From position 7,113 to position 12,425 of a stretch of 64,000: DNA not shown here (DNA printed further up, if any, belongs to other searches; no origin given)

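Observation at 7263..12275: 1670-aa protein fusing an M48-like zincin domain to a UbiB/ABC1-like kinase-like domain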

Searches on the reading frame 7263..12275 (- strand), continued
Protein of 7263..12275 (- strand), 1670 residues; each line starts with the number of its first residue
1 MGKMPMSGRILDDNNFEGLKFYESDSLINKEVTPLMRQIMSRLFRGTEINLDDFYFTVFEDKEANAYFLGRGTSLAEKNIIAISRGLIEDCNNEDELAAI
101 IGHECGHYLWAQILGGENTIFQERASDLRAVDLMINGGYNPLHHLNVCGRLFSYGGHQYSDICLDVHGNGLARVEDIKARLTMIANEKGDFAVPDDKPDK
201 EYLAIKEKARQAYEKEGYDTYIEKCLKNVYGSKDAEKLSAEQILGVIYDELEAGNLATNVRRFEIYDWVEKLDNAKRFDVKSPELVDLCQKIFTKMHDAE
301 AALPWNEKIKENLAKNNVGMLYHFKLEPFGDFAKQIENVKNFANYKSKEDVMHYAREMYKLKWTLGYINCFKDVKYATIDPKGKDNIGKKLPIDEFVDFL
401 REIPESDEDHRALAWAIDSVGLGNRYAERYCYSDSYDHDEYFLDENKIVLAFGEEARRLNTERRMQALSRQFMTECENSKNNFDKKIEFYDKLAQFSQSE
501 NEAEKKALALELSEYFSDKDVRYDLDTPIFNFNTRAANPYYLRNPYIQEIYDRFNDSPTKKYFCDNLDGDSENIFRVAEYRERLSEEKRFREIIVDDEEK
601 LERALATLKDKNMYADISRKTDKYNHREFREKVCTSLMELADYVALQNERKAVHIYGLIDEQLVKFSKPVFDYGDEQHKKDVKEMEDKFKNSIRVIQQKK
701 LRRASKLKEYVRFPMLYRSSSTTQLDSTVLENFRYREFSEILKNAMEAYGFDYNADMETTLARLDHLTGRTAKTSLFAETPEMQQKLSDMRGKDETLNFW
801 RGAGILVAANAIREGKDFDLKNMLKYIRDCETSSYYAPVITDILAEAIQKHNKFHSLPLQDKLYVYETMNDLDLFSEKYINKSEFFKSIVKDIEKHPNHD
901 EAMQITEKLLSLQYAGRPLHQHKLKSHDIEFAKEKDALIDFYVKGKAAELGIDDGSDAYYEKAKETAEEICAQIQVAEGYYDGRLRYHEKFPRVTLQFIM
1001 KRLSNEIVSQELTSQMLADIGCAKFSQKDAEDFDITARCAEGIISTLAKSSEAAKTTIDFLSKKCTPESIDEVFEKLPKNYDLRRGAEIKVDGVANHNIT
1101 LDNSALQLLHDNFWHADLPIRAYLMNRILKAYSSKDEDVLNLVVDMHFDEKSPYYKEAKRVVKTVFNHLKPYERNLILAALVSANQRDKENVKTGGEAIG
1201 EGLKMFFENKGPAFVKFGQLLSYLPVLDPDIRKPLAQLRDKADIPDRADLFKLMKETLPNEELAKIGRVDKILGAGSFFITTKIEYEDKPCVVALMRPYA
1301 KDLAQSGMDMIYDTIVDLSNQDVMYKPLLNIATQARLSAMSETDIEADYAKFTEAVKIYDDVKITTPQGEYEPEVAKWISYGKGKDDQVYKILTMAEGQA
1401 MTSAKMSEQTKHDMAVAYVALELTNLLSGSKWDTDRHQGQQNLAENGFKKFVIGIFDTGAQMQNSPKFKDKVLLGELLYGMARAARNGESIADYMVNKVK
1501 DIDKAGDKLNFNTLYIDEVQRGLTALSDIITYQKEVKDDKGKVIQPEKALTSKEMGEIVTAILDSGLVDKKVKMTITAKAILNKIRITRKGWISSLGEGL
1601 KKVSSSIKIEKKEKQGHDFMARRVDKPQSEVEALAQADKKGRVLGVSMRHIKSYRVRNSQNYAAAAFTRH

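Call 16: find_related_loci(query=A1, collection=genome_contigs, flank=10000)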
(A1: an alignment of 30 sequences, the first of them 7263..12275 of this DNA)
Query A1 (1670 aa) in genome_contigs; peptide patterns used: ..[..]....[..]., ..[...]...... (x = any residue, [..] = any of these).
200 stretches matched a pattern; 81 encode a relative of the query (tblastn E <= 1e-3); the best 80 are kept; 68 distinct loci.
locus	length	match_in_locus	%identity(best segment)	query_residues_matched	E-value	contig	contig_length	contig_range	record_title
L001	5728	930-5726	79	6-1600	0e+0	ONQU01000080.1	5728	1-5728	uncultured Rhodospirillaceae bacterium isolate RUG560 genome assembly, contig: k87_21157839, whole genome shotgun sequen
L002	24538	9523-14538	76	2-1669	0e+0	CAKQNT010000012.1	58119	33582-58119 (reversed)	MAG: uncultured Alphaproteobacteria bacterium isolate REFINED_METABAT215_TOP10_CONTIGS_1500_ASSEMBLY_K77_MERGED__Hadza_M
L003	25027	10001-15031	49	8-1652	0e+0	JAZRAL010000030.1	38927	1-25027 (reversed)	MAG: Alphaproteobacteria bacterium isolate T1900045142_TC20190136.MAGScoT_cleanbin_000007 SGB_4923_k141_2846034, whole g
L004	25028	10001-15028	49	8-1670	0e+0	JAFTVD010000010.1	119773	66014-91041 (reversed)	MAG: Alphaproteobacteria bacterium isolate RGIG4178 Roe_deer_Colon-2__c1260, whole genome shotgun sequence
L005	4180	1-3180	53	639-1665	0e+0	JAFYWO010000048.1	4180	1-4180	MAG: Alphaproteobacteria bacterium isolate RGIG7487 Water_buffalos_Colon-5__c204408, whole genome shotgun sequence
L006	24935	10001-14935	46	6-1659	0e+0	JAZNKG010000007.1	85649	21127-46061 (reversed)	MAG: Alphaproteobacteria bacterium isolate T1900044677_TS20190143.MAGScoT_cleanbin_000004 SGB_1643_k141_2167465, whole g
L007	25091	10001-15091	46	2-1666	0e+0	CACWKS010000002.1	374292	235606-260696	MAG: uncultured proteobacterium isolate RUG10672 genome assembly, contig: RUG10672_asm_2, whole genome shotgun sequence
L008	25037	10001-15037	48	8-1652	0e+0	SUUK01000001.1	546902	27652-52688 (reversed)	MAG: Alphaproteobacteria bacterium isolate SIG44 NODE_8_length_546902_cov_4.335531, whole genome shotgun sequence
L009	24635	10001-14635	36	6-1642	0e+0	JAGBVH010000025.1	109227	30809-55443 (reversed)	MAG: Alphaproteobacteria bacterium isolate RGIG9479 Yak_Cecum-4__c533361, whole genome shotgun sequence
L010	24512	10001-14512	35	11-1646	0e+0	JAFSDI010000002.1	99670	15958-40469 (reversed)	MAG: Alphaproteobacteria bacterium isolate RGIG3039 Goat_Rectum-4__c621, whole genome shotgun sequence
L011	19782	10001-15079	47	4-1652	0e+0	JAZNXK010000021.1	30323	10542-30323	MAG: Alphaproteobacteria bacterium isolate T1900044779_TS20190245.MAGScoT_cleanbin_000006 SGB_2539_k141_2102753, whole g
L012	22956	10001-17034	45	1-1651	0e+0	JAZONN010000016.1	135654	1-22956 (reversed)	MAG: Candidatus Enterousia sp. isolate T1900045638_YK20190332.MAGScoT_cleanbin_000024 SGB_8112_k141_803737, whole genome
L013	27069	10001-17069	45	1-1663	0e+0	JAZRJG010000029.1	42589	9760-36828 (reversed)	MAG: Candidatus Enterousia sp. isolate T1900045468_YK20190159.MAGScoT_cleanbin_000030 SGB_7220_k141_1116050, whole genom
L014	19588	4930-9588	43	12-1646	0e+0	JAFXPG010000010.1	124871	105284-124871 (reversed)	MAG: Alphaproteobacteria bacterium isolate RGIG6621 Sheep_Rumen-1__c879118, whole genome shotgun sequence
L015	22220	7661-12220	40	6-1642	0e+0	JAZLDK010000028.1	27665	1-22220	MAG: Candidatus Enterousia sp. isolate T1900045036_TC20190029.MAGScoT_cleanbin_000012 SGB_4464_k141_1191454, whole genom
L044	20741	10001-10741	22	1201-1452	8e-5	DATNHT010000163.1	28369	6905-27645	MAG TPA_asm: Opitutaceae bacterium isolate SMAG_U11354 k141_729910, whole genome shotgun sequence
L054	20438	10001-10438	29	1180-1321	1e-4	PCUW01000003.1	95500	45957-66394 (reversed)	MAG: Bdellovibrionales bacterium CG12_big_fil_rev_8_21_14_0_65_38_15 CG12_8_21_14_0.65_scaffold_81_c, whole genome shotg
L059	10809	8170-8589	29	1180-1311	3e-4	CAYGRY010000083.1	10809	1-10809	MAG TPA_asm: uncultured Halobacteriovorax sp. isolate ERP117304_co2_12 genome assembly, contig: NODE_4831_length_10809_c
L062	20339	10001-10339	30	1203-1312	6e-4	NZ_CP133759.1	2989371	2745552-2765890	Thermithiobacillus tepidarius DSM 3134 chromosome, complete genome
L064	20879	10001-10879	23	1161-1459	2e-4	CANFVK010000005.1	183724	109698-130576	MAG: Bacteriovoracaceae bacterium isolate Jr-16oct17-200 genome assembly, contig: Jr-16oct17-C123, whole genome shotgun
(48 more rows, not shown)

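Call 22: search_protein_families(library=pfam, proteins=[L062:9821-11500:+, L064:9884-11611:+, L044:9842-11497:+], max_evalue=0.001)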
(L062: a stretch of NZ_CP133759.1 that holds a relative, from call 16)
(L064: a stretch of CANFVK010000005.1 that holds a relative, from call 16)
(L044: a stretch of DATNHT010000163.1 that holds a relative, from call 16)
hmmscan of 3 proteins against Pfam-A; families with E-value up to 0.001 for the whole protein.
L062:9821-11500:+ (559 aa): 1 family
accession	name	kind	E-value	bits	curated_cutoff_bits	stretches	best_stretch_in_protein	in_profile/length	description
PF03109.22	ABC1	-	3.7e-75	252.6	22.9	1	96-335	1-239/244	ABC1 atypical kinase-like domain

L064:9884-11611:+ (575 aa): 1 family
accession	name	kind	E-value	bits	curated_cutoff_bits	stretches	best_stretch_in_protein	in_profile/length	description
PF03109.22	ABC1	-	4.1e-58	196.8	22.9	1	112-361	2-241/244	ABC1 atypical kinase-like domain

L044:9842-11497:+ (551 aa): 2 families
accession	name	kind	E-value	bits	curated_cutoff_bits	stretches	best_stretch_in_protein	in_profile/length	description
PF03109.22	ABC1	-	3.8e-65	219.9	22.9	1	91-333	1-242/244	ABC1 atypical kinase-like domain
PF01636.29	APH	-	6e-07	29.9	23.2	1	277-324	168-212/239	Phosphotransferase enzyme family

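Call 27: search_protein_families(library=pfam, proteins=[L002:3044-4807:+, L002:4863-5723:-, L002:5720-6625:-, L002:7278-8180:-, L002:8631-9260:-, L002:14898-16196:+, L002:16971-18773:+, L002:19421-22033:+, L002:22038-22850:-], max_evalue=0.001)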
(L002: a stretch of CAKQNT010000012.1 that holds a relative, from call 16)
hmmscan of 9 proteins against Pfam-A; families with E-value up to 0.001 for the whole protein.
L002:3044-4807:+ (587 aa): 1 family
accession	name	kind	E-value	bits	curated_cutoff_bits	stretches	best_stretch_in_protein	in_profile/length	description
PF03235.19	GmrSD_N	-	1.6e-32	113.7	33.2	1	20-266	6-198/199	GmrSD restriction endonuclease, N-terminal domain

L002:4863-5723:- (286 aa): 0 families

L002:5720-6625:- (301 aa): 0 families

L002:7278-8180:- (300 aa): 2 families
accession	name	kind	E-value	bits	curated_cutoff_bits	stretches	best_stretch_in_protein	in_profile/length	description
PF07505.17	DUF5131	-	2.5e-37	129.1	28.9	1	3-225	9-223/243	Protein of unknown function (DUF5131)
PF17338.8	GP88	-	0.0001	22.7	24.4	1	15-131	42-166/230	Gene product 88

L002:8631-9260:- (209 aa): 1 family
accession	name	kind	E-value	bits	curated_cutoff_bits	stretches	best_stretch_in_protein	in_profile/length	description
PF13460.12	NAD_binding_10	-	1.2e-11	45.3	27.2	1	8-193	2-183/184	NAD(P)H-binding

L002:14898-16196:+ (432 aa): 3 families
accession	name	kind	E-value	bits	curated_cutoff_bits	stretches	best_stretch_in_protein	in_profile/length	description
PF13635.12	DUF4143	-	1.8e-39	135.5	28.1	1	222-384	2-159/160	Domain of unknown function (DUF4143)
PF13173.12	AAA_14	-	9.1e-27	94.1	27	1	17-153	1-129/129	AAA domain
PF01637.24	ATPase_2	-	8.4e-06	26.2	33.2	1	6-55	8-57/225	ATPase domain predominantly from Archaea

L002:16971-18773:+ (600 aa): 1 family
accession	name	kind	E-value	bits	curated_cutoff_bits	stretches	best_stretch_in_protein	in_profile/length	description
PF01432.26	Peptidase_M3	-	2.3e-30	106.8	27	1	333-518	176-396/457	Peptidase family M3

L002:19421-22033:+ (870 aa): 0 families

L002:22038-22850:- (270 aa): 1 family
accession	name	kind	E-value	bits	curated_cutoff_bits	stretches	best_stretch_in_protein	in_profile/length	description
PF01263.26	Aldose_epim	-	1.4e-38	133.4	27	1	7-265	3-298/299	Aldose 1-epimerase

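Call 71: list_cluster_members(proteins=[P0011, P0024, P0029, P0206, P0086, P0211, P0218, P0089, P0233, P0081])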
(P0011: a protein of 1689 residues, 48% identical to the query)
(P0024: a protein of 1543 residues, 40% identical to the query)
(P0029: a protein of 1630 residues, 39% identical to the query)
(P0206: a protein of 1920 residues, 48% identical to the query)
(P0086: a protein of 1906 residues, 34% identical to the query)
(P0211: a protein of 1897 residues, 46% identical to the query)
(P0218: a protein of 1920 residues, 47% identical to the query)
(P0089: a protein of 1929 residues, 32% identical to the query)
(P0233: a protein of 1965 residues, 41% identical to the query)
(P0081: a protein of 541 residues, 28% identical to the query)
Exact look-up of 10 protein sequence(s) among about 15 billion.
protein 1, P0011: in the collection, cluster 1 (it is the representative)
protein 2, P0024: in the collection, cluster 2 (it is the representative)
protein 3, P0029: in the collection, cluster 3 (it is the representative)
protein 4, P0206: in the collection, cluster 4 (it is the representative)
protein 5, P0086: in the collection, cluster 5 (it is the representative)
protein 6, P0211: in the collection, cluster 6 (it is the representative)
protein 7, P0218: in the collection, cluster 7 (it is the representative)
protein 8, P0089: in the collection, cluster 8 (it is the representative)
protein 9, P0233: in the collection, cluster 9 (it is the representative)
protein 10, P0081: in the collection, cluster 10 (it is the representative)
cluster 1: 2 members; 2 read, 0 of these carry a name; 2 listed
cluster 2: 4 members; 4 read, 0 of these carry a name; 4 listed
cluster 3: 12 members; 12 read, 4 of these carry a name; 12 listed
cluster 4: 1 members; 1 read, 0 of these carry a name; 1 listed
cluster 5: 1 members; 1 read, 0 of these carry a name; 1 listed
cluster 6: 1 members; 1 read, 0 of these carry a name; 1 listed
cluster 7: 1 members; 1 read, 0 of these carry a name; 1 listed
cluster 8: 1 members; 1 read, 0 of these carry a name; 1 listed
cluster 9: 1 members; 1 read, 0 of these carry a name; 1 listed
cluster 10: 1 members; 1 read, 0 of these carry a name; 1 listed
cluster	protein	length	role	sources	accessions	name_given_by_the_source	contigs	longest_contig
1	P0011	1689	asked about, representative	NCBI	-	-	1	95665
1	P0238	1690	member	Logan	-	-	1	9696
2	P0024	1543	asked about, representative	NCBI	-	-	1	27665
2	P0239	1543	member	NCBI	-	-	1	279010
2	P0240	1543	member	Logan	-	-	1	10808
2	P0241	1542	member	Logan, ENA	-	-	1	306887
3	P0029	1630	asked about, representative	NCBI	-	-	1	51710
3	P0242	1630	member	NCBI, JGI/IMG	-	hypothetical protein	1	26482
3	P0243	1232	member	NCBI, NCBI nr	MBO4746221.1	MAG: hypothetical protein J5613_04105, partial [Alphaproteobacteria bacterium] | hypothetical protein [Alphaproteobacteria bacterium]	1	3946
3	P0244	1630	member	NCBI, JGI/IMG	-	hypothetical protein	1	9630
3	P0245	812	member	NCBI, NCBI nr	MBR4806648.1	MAG: hypothetical protein IKZ64_02390, partial [Alphaproteobacteria bacterium] | hypothetical protein [Alphaproteobacteria bacterium]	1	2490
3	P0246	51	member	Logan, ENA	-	-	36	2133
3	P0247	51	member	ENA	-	-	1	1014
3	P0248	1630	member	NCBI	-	-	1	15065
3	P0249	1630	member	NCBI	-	-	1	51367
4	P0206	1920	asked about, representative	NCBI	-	-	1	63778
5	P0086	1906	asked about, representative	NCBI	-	-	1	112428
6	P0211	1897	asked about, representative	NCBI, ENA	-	-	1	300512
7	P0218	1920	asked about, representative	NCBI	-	-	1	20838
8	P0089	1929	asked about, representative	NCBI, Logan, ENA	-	-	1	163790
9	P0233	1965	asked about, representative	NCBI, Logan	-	-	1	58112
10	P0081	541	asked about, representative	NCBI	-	-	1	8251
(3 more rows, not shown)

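Call 85: search_protein_families(library=padloc, proteins=[window:7263-12275:-], max_evalue=0.01)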
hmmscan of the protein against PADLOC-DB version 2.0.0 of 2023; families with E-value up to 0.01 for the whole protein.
window:7263-12275:- (1670 aa): 0 families
